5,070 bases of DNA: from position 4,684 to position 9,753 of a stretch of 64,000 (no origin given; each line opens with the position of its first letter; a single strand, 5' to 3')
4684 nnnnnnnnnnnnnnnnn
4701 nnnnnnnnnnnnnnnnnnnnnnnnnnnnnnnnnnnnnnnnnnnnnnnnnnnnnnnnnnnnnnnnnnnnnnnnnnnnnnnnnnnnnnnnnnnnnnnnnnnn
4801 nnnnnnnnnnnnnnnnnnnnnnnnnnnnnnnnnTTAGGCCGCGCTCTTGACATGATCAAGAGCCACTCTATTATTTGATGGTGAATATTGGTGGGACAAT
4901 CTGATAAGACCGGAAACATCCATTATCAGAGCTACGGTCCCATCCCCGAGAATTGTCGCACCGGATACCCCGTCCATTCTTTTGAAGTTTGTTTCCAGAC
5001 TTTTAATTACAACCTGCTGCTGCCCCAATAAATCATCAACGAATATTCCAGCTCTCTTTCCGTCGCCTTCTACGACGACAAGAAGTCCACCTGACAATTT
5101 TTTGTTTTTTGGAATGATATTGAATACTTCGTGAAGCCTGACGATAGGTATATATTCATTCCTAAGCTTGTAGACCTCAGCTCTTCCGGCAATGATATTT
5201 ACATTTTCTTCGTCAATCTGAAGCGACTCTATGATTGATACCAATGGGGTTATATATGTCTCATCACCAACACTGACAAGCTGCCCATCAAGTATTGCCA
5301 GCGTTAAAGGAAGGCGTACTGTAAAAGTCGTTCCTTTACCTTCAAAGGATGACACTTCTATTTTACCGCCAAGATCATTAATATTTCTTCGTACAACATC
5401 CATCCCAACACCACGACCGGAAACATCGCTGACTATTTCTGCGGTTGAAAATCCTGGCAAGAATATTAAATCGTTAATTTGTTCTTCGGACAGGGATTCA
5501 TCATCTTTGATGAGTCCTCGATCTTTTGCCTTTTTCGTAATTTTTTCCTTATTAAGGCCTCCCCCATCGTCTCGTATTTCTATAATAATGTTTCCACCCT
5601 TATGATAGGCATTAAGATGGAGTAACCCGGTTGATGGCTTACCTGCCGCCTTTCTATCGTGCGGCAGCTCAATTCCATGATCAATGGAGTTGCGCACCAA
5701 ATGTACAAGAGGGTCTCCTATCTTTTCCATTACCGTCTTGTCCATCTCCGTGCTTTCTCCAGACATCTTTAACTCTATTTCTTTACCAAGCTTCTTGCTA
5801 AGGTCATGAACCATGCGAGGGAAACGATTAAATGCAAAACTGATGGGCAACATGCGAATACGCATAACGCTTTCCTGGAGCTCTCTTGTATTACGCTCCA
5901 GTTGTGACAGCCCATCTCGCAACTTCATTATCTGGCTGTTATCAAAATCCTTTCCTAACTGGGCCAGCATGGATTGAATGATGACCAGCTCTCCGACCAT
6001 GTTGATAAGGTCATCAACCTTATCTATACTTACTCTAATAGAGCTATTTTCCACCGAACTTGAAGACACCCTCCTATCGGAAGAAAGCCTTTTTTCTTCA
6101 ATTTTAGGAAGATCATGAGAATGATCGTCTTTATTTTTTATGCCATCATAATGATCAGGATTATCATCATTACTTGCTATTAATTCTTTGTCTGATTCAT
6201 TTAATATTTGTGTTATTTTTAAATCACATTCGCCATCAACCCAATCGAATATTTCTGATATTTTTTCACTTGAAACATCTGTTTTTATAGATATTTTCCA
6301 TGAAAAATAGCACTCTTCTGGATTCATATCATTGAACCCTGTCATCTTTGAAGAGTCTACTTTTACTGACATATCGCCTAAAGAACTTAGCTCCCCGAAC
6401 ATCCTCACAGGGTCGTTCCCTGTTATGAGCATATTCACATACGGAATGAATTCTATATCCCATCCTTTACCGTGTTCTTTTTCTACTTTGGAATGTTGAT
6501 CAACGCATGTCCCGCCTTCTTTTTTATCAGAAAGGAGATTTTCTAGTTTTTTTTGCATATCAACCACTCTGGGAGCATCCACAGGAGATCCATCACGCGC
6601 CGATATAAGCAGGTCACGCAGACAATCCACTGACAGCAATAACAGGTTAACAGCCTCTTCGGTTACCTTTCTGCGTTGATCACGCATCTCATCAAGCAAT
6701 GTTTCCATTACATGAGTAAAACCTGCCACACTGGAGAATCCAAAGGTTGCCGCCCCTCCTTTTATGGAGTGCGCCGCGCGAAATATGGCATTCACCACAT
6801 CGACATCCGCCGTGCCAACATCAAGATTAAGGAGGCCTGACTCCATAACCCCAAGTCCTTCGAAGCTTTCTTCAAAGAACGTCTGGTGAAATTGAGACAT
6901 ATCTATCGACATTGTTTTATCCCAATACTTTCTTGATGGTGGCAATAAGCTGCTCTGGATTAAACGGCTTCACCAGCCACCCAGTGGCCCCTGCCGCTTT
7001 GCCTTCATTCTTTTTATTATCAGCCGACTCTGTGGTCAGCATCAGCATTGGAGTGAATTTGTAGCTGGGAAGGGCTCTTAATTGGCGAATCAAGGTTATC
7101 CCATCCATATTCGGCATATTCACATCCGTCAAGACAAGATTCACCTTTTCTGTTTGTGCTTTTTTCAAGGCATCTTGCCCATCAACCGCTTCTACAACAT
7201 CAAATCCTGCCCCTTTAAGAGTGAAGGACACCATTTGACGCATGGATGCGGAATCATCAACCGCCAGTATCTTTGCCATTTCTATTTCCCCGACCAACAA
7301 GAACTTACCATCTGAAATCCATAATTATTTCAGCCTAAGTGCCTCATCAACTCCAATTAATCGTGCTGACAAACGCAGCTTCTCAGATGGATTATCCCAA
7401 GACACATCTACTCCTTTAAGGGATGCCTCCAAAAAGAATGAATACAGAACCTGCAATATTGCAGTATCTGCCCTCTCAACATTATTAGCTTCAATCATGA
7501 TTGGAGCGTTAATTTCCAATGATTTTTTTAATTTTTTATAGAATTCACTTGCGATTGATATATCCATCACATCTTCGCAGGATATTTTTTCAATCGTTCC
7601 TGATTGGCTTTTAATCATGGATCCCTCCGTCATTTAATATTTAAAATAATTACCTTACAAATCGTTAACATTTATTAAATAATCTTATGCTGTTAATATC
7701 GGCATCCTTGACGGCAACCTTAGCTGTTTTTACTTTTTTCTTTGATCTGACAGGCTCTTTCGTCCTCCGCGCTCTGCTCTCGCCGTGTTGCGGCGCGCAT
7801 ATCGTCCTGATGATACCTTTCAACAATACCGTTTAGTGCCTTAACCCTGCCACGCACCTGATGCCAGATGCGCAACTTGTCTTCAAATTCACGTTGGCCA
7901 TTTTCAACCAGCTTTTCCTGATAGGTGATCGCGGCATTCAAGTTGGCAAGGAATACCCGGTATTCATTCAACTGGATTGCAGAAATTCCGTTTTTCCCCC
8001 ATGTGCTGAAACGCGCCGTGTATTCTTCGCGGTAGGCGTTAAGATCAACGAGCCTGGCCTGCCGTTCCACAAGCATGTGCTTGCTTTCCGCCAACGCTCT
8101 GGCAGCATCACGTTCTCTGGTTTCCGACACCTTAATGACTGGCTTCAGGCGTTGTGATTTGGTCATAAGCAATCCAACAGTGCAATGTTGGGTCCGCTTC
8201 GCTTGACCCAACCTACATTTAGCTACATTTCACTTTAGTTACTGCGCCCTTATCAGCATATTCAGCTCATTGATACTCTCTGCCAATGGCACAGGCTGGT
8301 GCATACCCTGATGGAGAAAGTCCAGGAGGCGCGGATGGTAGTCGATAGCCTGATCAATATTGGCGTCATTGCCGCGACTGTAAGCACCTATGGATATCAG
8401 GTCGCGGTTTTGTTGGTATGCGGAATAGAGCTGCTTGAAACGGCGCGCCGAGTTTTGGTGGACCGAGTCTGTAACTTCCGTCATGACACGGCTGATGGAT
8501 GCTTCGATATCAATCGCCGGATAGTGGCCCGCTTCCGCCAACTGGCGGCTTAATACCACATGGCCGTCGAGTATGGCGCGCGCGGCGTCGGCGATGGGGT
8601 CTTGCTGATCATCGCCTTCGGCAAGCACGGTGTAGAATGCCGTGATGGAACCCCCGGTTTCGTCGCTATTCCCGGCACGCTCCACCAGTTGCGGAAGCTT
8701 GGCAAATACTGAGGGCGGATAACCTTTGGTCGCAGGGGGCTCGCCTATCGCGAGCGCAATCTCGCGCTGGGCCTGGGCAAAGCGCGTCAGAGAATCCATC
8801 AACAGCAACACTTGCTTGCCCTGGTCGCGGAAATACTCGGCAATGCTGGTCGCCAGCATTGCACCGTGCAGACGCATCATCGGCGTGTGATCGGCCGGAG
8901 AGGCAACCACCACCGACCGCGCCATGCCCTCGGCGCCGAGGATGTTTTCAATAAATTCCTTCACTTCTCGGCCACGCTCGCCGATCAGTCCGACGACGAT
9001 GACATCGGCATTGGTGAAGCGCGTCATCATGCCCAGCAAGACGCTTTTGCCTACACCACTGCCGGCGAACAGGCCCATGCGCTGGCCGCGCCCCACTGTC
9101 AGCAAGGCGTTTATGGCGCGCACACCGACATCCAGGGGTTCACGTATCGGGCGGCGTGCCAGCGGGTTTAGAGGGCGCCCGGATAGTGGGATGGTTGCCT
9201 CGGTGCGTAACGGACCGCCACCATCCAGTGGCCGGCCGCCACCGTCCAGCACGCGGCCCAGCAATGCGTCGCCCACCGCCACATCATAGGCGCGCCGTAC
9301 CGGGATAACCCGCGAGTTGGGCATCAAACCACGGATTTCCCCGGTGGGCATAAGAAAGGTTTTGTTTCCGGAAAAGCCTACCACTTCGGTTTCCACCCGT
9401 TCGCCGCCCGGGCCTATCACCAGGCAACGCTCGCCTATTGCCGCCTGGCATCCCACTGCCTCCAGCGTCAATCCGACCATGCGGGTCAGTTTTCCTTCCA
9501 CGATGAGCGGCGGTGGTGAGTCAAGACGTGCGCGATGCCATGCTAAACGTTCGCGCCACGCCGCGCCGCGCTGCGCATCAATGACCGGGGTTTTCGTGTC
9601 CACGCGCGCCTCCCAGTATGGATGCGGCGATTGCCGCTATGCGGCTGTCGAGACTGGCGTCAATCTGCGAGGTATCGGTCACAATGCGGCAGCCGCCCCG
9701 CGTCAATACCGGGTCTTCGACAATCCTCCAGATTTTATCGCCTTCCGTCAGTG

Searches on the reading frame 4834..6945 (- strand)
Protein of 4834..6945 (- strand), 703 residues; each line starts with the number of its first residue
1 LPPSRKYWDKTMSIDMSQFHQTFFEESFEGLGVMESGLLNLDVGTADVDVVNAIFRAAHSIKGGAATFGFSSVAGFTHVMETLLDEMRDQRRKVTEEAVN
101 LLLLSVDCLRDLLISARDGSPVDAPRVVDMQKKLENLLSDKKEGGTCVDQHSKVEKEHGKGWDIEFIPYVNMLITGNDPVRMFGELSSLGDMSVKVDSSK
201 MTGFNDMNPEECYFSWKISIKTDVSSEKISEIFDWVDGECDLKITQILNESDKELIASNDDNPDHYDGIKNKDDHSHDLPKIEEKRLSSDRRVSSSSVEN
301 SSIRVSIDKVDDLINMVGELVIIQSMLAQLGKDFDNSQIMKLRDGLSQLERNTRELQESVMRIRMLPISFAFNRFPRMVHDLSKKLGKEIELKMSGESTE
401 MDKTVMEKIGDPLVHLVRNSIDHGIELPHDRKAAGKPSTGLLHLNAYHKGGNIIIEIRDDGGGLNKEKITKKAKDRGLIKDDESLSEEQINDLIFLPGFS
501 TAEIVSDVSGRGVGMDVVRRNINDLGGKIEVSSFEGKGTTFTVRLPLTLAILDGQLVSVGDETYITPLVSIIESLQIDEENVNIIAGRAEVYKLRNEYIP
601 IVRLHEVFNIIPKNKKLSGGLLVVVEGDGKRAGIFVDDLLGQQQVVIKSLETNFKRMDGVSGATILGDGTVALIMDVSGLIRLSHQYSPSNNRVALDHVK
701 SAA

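Call 71: search_protein_families(library=pfam, proteins=[window:4834-6945:-], max_evalue=0.00001)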
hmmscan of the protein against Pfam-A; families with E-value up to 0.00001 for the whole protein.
window:4834-6945:- (703 aa): 4 families
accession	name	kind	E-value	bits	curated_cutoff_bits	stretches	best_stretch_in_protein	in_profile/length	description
PF01584.24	CheW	-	2.1e-27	95.9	23.5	1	556-682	4-135/138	CheW-like domain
PF02895.20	H-kinase_dim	-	2.5e-20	73.1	23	1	301-363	2-68/68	Signal transducing histidine kinase, homodimeric domain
PF02518.31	HATPase_c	-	6.8e-18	65.6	26.4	1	412-548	5-110/111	Histidine kinase-, DNA gyrase B-, and HSP90-like ATPase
PF01627.28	Hpt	-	1.1e-15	58.1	24.6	1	19-107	2-79/84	Hpt domain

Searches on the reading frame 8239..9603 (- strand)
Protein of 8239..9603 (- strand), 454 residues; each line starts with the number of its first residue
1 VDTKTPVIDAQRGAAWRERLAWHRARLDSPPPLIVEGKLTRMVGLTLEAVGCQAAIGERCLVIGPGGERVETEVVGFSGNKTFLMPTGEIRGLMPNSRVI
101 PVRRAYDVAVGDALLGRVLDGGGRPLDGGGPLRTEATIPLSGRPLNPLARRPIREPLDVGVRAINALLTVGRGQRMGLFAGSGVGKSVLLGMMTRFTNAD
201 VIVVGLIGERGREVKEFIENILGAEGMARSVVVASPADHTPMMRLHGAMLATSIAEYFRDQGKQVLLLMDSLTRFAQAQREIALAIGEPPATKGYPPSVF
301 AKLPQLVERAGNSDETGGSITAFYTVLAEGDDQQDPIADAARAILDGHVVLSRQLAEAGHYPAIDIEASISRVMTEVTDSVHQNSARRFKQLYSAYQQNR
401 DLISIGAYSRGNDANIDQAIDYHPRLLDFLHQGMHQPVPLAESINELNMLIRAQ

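Call 71: search_protein_families(library=pfam, proteins=[window:8239-9603:-], max_evalue=0.00001)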
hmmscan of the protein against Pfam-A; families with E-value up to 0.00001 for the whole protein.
window:8239-9603:- (454 aa): 2 families
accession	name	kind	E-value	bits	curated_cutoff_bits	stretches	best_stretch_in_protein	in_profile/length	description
PF00006.31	ATP-synt_ab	-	1.2e-89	300.1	29.5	1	160-371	1-213/213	ATP synthase alpha/beta family, nucleotide-binding domain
PF18269.6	T3SS_ATPase_C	-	4.1e-26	91.1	22.7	1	379-448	2-71/72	T3SS EscN ATPase C-terminal domain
